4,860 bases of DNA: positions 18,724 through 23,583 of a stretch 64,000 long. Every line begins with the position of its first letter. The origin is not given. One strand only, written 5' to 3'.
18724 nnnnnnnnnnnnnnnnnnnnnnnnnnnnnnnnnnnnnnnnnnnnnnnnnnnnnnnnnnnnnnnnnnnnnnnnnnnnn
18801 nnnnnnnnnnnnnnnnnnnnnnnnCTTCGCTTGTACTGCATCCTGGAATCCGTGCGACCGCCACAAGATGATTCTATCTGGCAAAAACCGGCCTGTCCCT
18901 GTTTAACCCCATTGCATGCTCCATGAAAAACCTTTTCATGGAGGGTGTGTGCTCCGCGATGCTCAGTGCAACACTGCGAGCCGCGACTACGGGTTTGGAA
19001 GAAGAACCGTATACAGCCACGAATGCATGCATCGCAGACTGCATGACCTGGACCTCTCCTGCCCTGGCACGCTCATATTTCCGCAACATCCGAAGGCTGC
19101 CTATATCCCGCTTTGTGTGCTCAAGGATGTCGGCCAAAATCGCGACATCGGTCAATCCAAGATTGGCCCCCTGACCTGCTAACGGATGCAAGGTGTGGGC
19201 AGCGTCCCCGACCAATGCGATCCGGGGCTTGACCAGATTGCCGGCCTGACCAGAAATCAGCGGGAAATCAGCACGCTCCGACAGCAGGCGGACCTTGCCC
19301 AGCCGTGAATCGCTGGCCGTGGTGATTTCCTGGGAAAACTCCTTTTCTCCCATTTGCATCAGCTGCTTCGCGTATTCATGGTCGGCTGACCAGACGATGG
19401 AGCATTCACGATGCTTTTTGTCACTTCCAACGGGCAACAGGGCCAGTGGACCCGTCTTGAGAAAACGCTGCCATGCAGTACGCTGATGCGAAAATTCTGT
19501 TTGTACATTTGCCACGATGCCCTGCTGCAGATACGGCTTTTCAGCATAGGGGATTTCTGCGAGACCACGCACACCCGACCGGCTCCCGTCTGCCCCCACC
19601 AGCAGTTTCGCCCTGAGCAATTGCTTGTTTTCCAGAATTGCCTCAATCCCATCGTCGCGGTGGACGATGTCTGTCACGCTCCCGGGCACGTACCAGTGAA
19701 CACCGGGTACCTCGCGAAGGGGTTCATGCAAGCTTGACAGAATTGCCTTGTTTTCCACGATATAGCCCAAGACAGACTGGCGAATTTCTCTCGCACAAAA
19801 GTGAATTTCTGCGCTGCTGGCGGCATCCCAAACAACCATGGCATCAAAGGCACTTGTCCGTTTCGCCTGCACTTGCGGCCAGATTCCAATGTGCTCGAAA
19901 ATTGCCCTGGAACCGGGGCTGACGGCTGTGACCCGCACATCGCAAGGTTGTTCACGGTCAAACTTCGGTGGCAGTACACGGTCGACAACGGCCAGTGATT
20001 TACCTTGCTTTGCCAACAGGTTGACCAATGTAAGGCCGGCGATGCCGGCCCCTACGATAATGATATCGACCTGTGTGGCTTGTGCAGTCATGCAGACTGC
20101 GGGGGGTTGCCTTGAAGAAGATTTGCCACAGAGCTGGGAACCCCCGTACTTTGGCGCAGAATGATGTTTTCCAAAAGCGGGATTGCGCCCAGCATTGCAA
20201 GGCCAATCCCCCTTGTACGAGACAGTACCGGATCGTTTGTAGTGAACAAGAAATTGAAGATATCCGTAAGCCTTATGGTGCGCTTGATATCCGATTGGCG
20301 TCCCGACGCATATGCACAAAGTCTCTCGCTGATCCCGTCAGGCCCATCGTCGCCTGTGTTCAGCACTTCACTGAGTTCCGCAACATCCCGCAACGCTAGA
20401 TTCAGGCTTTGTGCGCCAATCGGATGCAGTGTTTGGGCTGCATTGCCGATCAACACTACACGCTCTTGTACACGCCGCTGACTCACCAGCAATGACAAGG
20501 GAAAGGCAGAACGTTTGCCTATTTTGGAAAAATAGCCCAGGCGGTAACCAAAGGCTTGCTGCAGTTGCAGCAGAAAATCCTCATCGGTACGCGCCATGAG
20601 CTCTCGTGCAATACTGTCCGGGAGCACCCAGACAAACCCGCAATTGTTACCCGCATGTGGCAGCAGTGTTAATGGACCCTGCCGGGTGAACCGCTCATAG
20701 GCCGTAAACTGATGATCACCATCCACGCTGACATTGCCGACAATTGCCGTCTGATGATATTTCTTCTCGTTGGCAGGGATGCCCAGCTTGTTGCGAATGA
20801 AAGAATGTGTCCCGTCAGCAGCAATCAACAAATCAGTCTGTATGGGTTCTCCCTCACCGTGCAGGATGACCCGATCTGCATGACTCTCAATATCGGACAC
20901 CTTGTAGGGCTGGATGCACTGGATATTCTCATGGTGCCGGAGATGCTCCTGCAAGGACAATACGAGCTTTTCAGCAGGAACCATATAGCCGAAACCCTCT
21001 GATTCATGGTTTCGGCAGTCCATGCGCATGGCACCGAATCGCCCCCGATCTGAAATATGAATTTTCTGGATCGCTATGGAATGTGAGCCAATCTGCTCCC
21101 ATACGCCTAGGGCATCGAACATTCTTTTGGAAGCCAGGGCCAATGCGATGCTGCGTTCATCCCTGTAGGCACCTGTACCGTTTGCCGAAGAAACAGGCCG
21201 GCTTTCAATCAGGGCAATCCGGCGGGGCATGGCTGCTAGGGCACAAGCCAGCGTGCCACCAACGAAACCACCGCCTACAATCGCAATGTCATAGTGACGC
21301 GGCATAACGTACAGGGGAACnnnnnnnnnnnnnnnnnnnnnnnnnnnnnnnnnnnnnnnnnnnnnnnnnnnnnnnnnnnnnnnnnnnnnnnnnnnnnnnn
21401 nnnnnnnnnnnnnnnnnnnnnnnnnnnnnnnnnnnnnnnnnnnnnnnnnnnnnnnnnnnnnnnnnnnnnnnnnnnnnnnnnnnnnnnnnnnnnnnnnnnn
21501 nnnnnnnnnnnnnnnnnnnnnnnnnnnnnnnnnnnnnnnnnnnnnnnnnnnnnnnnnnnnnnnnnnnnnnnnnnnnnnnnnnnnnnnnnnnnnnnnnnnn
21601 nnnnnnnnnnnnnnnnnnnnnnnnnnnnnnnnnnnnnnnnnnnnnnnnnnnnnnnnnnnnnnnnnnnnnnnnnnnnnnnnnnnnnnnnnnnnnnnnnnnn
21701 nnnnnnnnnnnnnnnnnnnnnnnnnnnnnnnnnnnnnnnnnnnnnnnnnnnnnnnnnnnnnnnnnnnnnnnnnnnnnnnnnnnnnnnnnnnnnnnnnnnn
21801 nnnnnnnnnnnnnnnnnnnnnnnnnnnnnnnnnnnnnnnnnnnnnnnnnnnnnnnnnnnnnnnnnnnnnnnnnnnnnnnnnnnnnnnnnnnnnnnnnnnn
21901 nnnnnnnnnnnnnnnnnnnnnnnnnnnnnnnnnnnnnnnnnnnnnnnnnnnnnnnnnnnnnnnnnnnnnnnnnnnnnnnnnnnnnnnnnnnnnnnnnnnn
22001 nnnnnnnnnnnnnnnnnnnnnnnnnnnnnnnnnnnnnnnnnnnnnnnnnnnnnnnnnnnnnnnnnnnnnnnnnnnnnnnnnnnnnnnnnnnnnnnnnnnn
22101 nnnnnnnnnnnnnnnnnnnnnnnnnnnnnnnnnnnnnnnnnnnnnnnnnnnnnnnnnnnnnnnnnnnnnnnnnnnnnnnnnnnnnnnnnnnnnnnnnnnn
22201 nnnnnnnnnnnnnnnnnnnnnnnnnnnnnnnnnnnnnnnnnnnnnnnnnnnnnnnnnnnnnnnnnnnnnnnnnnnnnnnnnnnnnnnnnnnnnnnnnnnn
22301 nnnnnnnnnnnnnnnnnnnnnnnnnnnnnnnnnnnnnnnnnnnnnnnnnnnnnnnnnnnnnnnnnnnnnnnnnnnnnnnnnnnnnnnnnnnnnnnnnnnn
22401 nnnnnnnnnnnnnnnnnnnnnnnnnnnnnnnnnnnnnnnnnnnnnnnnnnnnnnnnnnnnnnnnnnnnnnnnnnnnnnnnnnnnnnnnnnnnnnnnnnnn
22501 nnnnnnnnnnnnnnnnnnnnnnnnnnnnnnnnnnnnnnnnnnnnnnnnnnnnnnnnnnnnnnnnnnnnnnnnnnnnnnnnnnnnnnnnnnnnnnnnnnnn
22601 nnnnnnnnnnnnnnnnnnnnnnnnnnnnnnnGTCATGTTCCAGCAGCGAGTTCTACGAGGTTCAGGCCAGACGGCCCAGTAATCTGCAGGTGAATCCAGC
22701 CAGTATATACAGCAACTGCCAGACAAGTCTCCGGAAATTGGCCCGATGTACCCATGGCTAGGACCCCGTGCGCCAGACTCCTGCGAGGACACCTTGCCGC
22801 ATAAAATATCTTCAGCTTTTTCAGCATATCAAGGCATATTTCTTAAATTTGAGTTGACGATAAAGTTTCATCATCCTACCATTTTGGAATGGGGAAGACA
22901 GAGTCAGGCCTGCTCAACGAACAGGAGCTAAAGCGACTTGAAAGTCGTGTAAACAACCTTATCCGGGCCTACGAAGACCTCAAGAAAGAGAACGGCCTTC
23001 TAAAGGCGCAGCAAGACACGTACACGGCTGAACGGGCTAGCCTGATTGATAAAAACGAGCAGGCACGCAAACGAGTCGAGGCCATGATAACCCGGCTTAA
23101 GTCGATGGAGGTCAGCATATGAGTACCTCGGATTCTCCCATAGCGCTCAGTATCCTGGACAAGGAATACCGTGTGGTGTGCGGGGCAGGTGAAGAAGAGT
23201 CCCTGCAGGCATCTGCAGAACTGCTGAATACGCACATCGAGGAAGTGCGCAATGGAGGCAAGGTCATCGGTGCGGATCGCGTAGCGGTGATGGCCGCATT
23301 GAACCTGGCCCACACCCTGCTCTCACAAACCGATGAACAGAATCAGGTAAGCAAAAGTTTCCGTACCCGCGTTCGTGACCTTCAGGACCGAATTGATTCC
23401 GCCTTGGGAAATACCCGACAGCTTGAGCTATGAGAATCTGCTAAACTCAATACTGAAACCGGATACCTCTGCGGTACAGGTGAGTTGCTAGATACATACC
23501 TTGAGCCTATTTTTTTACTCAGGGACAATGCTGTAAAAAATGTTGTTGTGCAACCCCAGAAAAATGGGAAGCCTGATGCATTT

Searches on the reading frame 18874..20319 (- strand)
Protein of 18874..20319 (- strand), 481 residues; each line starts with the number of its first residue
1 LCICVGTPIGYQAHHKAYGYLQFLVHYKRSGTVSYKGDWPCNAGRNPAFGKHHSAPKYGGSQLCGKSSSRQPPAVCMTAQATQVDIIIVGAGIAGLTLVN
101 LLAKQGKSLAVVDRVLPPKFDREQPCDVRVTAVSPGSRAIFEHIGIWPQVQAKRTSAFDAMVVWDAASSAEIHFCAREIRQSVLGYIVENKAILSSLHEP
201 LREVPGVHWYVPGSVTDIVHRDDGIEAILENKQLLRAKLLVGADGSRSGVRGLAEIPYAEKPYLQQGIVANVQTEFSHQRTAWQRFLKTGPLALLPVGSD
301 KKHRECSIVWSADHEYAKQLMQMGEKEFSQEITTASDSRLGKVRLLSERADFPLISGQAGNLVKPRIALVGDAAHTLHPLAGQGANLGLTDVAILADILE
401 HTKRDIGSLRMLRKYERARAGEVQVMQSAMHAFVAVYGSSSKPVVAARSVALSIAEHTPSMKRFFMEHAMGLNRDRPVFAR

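Call 36: search_protein_families(library=ncbifam, proteins=[window:18874-20319:-])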
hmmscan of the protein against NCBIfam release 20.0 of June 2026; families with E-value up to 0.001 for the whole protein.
window:18874-20319:- (481 aa): 68 families (the best 25 are shown)
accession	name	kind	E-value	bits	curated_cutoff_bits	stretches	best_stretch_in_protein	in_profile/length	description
TIGR01988.1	Ubi-OHases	subfamily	1.1e-120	403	224.65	1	85-471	1-387/387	ubiquinone biosynthesis hydroxylase, UbiH/UbiF/VisC/COQ6 family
TIGR01984.1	UbiH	equivalog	1.4e-97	326.9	392.2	1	85-471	1-382/382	2-octaprenyl-6-methoxyphenyl hydroxylase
NF006461.0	PRK08850.1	equivalog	2.5e-95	319.5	633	1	83-481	4-401/405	FAD-dependent 2-octaprenylphenol hydroxylase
NF005788.0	PRK07608.1-3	equivalog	1.1e-93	314.2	478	1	83-471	2-387/388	UbiH/UbiF family hydroxylase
NF005949.0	PRK08013.1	equivalog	2.8e-90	303.1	620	1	83-474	3-394/401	FAD-dependent 2-octaprenylphenol hydroxylase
NF004318.0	PRK05714.1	equivalog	3.7e-89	299.2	653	1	82-481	3-406/407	2-octaprenyl-3-methyl-6-methoxy-1,4-benzoquinol hydroxylase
NF005612.0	PRK07364.1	equivalog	6.6e-88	295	487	1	75-478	10-410/415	FAD-dependent hydroxylase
NF004356.0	PRK05732.1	equivalog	4.2e-87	292.5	384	1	82-474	2-394/395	2-octaprenyl-6-methoxyphenyl hydroxylase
NF005951.1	PRK08020.1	equivalog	2.7e-85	286.5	590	1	83-472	2-388/388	3-demethoxyubiquinol 3-hydroxylase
TIGR01989.1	COQ6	equivalog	1e-83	281.7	489.3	2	84-335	1-267/437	ubiquinone biosynthesis monooxygenase COQ6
NF006448.0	PRK08773.1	equivalog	1.2e-83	280.9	614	1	81-472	4-392/393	UbiH/UbiF family hydroxylase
NF005599.0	PRK07333.1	equivalog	9e-77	258.3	549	1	78-477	7-406/414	ubiquinone biosynthesis hydroxylase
NF006460.0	PRK08849.1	equivalog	1.7e-76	257.5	598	1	82-472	4-386/386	2-octaprenyl-3-methyl-6-methoxy-1,4-benzoquinol hydroxylase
NF005691.0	PRK07494.1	equivalog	9.3e-74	248.4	459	1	79-472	4-388/404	UbiH/UbiF family hydroxylase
NF006593.0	PRK09126.1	equivalog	1.7e-73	247.8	420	1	82-470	3-389/393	5-demethoxyubiquinol-8 5-hydroxylase UbiM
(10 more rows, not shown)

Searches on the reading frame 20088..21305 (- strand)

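Call 4: search_protein_families(library=pfam, proteins=[window:20088-21305:-])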
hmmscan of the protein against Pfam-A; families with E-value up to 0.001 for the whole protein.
window:20088-21305:- (405 aa): 4 families
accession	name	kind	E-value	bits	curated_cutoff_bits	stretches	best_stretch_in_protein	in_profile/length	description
PF01494.25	FAD_binding_3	-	1.6e-22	80.7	22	1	5-338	2-340/349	FAD binding domain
PF07992.20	Pyr_redox_2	-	3.8e-05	23.7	26.1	0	6-37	144-175/291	Pyridine nucleotide-disulphide oxidoreductase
PF01266.30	DAO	-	4.6e-05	23.5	27.9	1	6-45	1-44/353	FAD dependent oxidoreductase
PF04820.20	Trp_halogenase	-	0.00044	19.7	21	0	276-322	315-361/458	Tryptophan halogenase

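Call 36: search_protein_families(library=ncbifam, proteins=[window:20088-21305:-])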
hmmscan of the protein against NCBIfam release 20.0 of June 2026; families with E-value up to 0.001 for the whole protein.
window:20088-21305:- (405 aa): 59 families (the best 25 are shown)
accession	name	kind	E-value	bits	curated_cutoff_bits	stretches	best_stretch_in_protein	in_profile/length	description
NF004356.0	PRK05732.1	equivalog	5.8e-111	371.1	384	1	4-389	3-392/395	2-octaprenyl-6-methoxyphenyl hydroxylase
TIGR01984.1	UbiH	equivalog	4.4e-110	368.1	392.2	1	6-386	1-380/382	2-octaprenyl-6-methoxyphenyl hydroxylase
TIGR01988.1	Ubi-OHases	subfamily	3.1e-104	348.9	224.65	1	6-387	1-386/387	ubiquinone biosynthesis hydroxylase, UbiH/UbiF/VisC/COQ6 family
NF005612.0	PRK07364.1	equivalog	2e-84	283.5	487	1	4-396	18-411/415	FAD-dependent hydroxylase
NF005421.0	PRK06996.1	equivalog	1.6e-78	264.5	450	1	4-385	11-391/398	UbiH/UbiF/VisC/COQ6 family ubiquinone biosynthesis hydroxylase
NF005599.0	PRK07333.1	equivalog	4.8e-76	255.9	549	1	2-401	10-413/414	ubiquinone biosynthesis hydroxylase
NF005788.0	PRK07608.1-3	equivalog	5.6e-76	255.8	478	1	4-386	2-385/388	UbiH/UbiF family hydroxylase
NF005691.0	PRK07494.1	equivalog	6.7e-70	235.7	459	1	3-394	7-393/404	UbiH/UbiF family hydroxylase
NF006461.0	PRK08850.1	equivalog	8e-66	222.3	633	1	4-396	4-399/405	FAD-dependent 2-octaprenylphenol hydroxylase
NF006448.0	PRK08773.1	equivalog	1.2e-62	211.9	614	1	5-389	7-392/393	UbiH/UbiF family hydroxylase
NF006593.0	PRK09126.1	equivalog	1.5e-61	208.5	420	1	3-386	3-388/393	5-demethoxyubiquinol-8 5-hydroxylase UbiM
TIGR01989.1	COQ6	equivalog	1.6e-55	188.8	489.3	2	5-254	1-270/437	ubiquinone biosynthesis monooxygenase COQ6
NF005949.0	PRK08013.1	equivalog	1.7e-54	185.3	620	1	4-390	3-393/401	FAD-dependent 2-octaprenylphenol hydroxylase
NF004318.0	PRK05714.1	equivalog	6.4e-51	173.3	653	1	4-395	4-403/407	2-octaprenyl-3-methyl-6-methoxy-1,4-benzoquinol hydroxylase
NF005951.1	PRK08020.1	equivalog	2.5e-49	168.1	590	1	4-372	2-371/388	3-demethoxyubiquinol 3-hydroxylase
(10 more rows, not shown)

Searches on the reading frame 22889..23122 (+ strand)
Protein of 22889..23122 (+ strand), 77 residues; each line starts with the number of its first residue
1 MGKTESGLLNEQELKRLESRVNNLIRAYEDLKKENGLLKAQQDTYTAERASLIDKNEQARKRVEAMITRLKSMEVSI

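Call 4: search_protein_families(library=pfam, proteins=[window:22889-23122:+])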
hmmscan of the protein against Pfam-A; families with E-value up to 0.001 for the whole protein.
window:22889-23122:+ (77 aa): 1 family
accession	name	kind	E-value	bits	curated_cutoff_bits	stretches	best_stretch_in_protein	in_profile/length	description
PF06005.17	ZapB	-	2.3e-08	34.8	31.5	1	12-73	4-65/71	Cell division protein ZapB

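Call 36: search_protein_families(library=ncbifam, proteins=[window:22889-23122:+])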
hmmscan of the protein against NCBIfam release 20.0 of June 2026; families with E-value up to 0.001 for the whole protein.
window:22889-23122:+ (77 aa): 1 family
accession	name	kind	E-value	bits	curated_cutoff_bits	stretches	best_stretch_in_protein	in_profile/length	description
TIGR02449.1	TIGR02449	hypoth_equivalog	2.1e-23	82.4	55.4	1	13-74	1-62/65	TIGR02449 family protein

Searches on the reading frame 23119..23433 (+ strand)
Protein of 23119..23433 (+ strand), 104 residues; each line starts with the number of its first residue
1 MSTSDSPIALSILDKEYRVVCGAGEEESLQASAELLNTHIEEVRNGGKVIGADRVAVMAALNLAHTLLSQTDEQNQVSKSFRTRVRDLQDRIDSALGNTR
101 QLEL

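Call 4: search_protein_families(library=pfam, proteins=[window:23119-23433:+])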
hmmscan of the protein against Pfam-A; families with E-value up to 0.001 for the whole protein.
window:23119-23433:+ (104 aa): 1 family
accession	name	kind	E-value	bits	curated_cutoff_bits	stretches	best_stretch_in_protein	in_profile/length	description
PF05164.18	ZapA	-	1.3e-21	77.1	23.8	1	8-92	1-88/88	Cell division protein ZapA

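Call 8: find_related_loci(query=window:23119-23433:+, collection=genome_contigs, flank=4000)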
Query window:23119-23433:+ (104 aa) in genome_contigs; peptide patterns used: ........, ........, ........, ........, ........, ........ (x = any residue, [..] = any of these).
599 stretches matched a pattern (row limit reached: there are more); 360 encode a relative of the query (tblastn E <= 1e-3); the best 80 are kept; 80 distinct loci.
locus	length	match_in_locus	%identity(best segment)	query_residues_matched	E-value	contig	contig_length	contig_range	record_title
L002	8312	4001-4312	95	1-104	5e-62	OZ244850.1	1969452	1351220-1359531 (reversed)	MAG: Gammaproteobacteria bacterium isolate ed37e13b-53fa-493c-b8f4-17445a644a29 genome assembly, chromosome: 1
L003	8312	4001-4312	87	1-104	4e-58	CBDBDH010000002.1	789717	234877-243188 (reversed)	MAG: Gammaproteobacteria bacterium isolate e89fa625-5021-4a9b-bfd5-acc89245cacc genome assembly, contig: contig_2, whole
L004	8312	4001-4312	86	1-104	6e-57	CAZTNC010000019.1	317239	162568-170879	MAG TPA_asm: uncultured Thiotrichales bacterium isolate SRP338948_co1_120 genome assembly, contig: k141_500158, whole ge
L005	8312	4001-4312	82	1-104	2e-45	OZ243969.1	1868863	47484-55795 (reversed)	MAG: Gammaproteobacteria bacterium isolate 9d7049a9-63ed-4b9d-8f30-7360124962fc genome assembly, chromosome: 1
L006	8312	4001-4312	66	1-104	2e-42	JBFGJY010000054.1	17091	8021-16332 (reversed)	MAG: Gammaproteobacteria bacterium isolate Mix_sand03.2021.01.D.33 k141_2896503_length_17091_cov_19.2354, whole genome s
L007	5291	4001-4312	63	1-104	2e-40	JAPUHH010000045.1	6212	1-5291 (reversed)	MAG: Gammaproteobacteria bacterium isolate KW1-S05_58 KW1-S05_58_cg45, whole genome shotgun sequence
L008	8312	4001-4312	62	1-104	1e-39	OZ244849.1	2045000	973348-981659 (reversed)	MAG: Gammaproteobacteria bacterium isolate d69fa993-bf33-4d49-8a20-c776535acd96 genome assembly, chromosome: 1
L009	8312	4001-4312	60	1-104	4e-38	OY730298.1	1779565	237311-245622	MAG: Gammaproteobacteria bacterium isolate 9046ec62-a693-4557-b78b-a5c5e54d733b genome assembly, chromosome: 1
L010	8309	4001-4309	56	2-104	2e-34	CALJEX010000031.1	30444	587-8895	MAG: uncultured Gammaproteobacteria bacterium isolate S2_Bin_Bin_9_1 genome assembly, contig: c_000000217390, whole geno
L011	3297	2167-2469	57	4-104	2e-34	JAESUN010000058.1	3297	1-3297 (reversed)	MAG: Opitutaceae bacterium isolate NORP342 CoAssembly_562040, whole genome shotgun sequence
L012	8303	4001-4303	55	4-104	1e-33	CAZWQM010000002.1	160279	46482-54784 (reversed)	MAG TPA_asm: uncultured Thiotrichales bacterium isolate SRP329387_co1_52 genome assembly, contig: NODE_16_length_160279_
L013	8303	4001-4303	57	4-104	7e-34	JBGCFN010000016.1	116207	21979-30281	MAG: Gammaproteobacteria bacterium isolate SGMAG-20 contig16, whole genome shotgun sequence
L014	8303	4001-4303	54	4-104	4e-32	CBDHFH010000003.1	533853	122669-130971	MAG: Gammaproteobacteria bacterium isolate 989b8df7-e166-46e7-9088-39a086dd6265 genome assembly, contig: contig_3, whole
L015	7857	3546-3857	52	1-104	2e-31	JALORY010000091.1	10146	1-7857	MAG: Gammaproteobacteria bacterium isolate Prado193 scaffold_22473, whole genome shotgun sequence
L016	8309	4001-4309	51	2-104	3e-31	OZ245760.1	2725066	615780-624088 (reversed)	MAG: Gammaproteobacteria bacterium isolate 234e41e1-4301-4e2d-89f2-9293ce644277 genome assembly, chromosome: 1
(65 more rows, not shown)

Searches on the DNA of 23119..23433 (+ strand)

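Call 9: search_rna_families(sources=[L001, L002, L003, L004, L005, L006, L007, L008, L009, L010, L011, L012, L013, L014, L015, L016, L017, L018, L019], threshold=gathering)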
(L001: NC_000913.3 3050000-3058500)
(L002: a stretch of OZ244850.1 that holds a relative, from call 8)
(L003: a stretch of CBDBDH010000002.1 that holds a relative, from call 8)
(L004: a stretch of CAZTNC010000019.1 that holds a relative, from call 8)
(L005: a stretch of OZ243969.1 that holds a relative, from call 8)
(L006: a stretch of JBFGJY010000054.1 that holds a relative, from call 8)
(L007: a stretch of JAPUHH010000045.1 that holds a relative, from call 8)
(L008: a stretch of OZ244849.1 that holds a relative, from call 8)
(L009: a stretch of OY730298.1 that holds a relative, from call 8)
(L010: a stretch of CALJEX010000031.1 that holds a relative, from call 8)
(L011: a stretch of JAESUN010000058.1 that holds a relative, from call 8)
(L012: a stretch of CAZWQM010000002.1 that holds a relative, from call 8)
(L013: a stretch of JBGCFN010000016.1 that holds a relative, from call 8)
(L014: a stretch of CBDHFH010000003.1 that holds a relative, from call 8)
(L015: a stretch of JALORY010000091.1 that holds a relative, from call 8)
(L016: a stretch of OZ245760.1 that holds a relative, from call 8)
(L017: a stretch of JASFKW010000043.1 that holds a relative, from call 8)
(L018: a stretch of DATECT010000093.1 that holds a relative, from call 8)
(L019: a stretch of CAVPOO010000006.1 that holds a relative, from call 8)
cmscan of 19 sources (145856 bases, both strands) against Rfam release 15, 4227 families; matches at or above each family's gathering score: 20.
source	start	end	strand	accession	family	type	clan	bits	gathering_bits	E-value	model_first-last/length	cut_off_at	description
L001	5984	6167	+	RF00013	6S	Gene;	-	139.8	46.4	4.9e-28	1-187/187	no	6S / SsrS RNA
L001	6816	6966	+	RF00113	SIB_RNA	Gene; antitoxin;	-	133.8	56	5.4e-27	1-147/147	no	Short Intergenic Abundant RNA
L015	3889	4074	+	RF00013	6S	Gene;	-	104.8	46.4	1.1e-19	1-187/187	no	6S / SsrS RNA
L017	4396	4577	+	RF00013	6S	Gene;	-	101.1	46.4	7.9e-19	1-187/187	no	6S / SsrS RNA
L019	4518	4703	+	RF00013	6S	Gene;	-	94.6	46.4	2.8e-17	1-187/187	no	6S / SsrS RNA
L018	4383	4575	+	RF00013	6S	Gene;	-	78.7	46.4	1.7e-13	1-184/187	3'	6S / SsrS RNA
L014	4333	4519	+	RF00013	6S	Gene;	-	77.4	46.4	3.5e-13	1-187/187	no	6S / SsrS RNA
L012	4333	4517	+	RF00013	6S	Gene;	-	77.3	46.4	3.8e-13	1-187/187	no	6S / SsrS RNA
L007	4345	4529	+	RF00013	6S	Gene;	-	77.2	46.4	4e-13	1-187/187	no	6S / SsrS RNA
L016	4339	4525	+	RF00013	6S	Gene;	-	73.7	46.4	2.7e-12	1-187/187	no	6S / SsrS RNA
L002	4344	4528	+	RF00013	6S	Gene;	-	70.4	46.4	1.7e-11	1-187/187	no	6S / SsrS RNA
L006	4344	4528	+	RF00013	6S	Gene;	-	70.3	46.4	1.8e-11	1-187/187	no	6S / SsrS RNA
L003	4344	4528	+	RF00013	6S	Gene;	-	69.5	46.4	2.7e-11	1-187/187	no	6S / SsrS RNA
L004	4345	4529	+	RF00013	6S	Gene;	-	68.4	46.4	5.1e-11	1-187/187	no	6S / SsrS RNA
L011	2499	2680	+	RF00013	6S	Gene;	-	66.5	46.4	1.4e-10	1-187/187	no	6S / SsrS RNA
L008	4344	4526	+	RF00013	6S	Gene;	-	65.5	46.4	2.4e-10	1-187/187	no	6S / SsrS RNA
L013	4333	4514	+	RF00013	6S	Gene;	-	65.5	46.4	2.4e-10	1-187/187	no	6S / SsrS RNA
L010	4339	4520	+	RF00013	6S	Gene;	-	62.5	46.4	1.2e-09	1-187/187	no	6S / SsrS RNA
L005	4343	4526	+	RF00013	6S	Gene;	-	58.5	46.4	1.1e-08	1-187/187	no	6S / SsrS RNA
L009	4341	4525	+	RF00013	6S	Gene;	-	54.7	46.4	9e-08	1-187/187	no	6S / SsrS RNA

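Call 17: search_rna_families(sources=[L042, L075, L071, L047, L023, L021, L031, L032, L034, L036, L038, L039, L041, L043, L046, L063, L064, L078], threshold=gathering)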
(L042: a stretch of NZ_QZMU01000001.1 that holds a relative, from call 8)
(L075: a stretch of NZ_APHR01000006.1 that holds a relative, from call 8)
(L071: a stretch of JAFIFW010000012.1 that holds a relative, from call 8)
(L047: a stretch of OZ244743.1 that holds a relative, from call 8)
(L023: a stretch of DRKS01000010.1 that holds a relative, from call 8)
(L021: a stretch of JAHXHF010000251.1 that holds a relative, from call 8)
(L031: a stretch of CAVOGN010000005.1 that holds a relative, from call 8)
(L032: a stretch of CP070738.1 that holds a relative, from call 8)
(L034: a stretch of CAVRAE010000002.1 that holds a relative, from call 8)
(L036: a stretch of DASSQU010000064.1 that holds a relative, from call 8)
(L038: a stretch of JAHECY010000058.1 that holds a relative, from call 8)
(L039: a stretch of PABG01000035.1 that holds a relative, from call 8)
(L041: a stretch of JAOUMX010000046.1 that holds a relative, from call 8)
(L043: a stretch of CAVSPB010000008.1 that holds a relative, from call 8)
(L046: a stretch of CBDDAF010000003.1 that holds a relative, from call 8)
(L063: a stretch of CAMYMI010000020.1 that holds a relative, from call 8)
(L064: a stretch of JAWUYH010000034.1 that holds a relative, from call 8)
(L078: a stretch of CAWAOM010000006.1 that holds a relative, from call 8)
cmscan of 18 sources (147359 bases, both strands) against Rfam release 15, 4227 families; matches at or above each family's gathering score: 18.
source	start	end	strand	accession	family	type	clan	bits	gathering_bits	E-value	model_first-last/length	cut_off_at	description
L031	4361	4543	+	RF00013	6S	Gene;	-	101.9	46.4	5.4e-19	1-187/187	no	6S / SsrS RNA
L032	4361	4542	+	RF00013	6S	Gene;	-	95.6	46.4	1.7e-17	1-187/187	no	6S / SsrS RNA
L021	4356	4537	+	RF00013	6S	Gene;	-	94.4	46.4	3.2e-17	1-187/187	no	6S / SsrS RNA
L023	4344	4526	+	RF00013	6S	Gene;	-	93.2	46.4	6e-17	1-187/187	no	6S / SsrS RNA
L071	4338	4518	+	RF00013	6S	Gene;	-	92.9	46.4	7.5e-17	1-187/187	no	6S / SsrS RNA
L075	4338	4518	+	RF00013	6S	Gene;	-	91.3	46.4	1.8e-16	1-187/187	no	6S / SsrS RNA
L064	4350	4526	+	RF00013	6S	Gene;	-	88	46.4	1.1e-15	1-187/187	no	6S / SsrS RNA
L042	4515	4699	+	RF00013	6S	Gene;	-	87.6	46.4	1.3e-15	1-187/187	no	6S / SsrS RNA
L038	2855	3037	+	RF00013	6S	Gene;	-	86.9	46.4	1.9e-15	1-187/187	no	6S / SsrS RNA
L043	4365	4551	+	RF00013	6S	Gene;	-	85.4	46.4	4.6e-15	1-187/187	no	6S / SsrS RNA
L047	4341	4517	+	RF00013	6S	Gene;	-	84.2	46.4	8.8e-15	1-187/187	no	6S / SsrS RNA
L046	4620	4800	+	RF00013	6S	Gene;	-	82.8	46.4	1.9e-14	1-187/187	no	6S / SsrS RNA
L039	4210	4395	+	RF00013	6S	Gene;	-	80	46.4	8.8e-14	1-187/187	no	6S / SsrS RNA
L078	4344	4529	+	RF00013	6S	Gene;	-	77.5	46.4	3.3e-13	1-187/187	no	6S / SsrS RNA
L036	4348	4537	+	RF00013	6S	Gene;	-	66.4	46.4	1.5e-10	1-187/187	no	6S / SsrS RNA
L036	7316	7386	-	RF00005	tRNA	Gene; tRNA;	CL00001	63.9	29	3.4e-11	1-71/71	no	tRNA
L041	4413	4601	+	RF00013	6S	Gene;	-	61.7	46.4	1.9e-09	1-187/187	no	6S / SsrS RNA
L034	4369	4558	+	RF00013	6S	Gene;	-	58.9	46.4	9.3e-09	1-187/187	no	6S / SsrS RNA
